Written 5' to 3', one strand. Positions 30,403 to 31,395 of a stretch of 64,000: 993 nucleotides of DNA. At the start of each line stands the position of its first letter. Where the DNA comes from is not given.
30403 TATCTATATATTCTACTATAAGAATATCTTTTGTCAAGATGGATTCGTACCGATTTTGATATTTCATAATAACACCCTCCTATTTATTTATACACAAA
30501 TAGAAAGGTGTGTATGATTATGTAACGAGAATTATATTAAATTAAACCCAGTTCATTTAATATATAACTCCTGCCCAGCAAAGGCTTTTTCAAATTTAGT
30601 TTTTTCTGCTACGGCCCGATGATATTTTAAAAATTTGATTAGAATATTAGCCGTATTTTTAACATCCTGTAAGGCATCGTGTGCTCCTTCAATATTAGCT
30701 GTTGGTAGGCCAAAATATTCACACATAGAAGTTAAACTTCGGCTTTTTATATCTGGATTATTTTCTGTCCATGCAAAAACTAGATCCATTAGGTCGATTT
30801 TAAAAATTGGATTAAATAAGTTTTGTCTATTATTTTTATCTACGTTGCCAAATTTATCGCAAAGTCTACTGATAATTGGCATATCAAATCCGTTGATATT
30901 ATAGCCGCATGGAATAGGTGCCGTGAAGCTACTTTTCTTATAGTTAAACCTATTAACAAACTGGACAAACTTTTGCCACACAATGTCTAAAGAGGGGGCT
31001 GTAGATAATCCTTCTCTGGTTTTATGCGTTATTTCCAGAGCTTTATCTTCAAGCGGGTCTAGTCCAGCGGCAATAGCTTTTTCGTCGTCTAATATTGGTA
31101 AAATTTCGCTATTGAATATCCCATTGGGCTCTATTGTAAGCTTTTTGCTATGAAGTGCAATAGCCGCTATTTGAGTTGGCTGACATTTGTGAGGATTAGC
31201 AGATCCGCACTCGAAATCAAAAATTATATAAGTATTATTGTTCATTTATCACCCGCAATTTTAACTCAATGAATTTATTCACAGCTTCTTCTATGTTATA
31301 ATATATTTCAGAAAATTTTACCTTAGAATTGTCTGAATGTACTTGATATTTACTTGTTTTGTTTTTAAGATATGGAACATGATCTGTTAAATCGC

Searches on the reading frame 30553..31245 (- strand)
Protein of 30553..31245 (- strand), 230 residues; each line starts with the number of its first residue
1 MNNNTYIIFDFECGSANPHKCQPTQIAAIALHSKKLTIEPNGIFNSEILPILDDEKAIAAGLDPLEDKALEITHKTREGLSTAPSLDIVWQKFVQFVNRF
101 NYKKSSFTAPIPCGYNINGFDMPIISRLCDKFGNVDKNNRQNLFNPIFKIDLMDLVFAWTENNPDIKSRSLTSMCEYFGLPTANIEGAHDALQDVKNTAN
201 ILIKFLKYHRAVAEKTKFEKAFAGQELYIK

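Call 60: search_protein_families(library=phrogs, proteins=[window:30553-31245:-], max_evalue=0.001)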
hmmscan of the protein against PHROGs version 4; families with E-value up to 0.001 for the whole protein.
window:30553-31245:- (230 aa): 2 families
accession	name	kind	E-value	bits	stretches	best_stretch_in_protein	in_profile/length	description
phrog_192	-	DNA, RNA and nucleotide metabolism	1.7e-28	101.1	1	1-213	103-278/397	DNA polymerase exonuclease subunit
phrog_19080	-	unknown function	0.00049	19.8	0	2-33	3-34/477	-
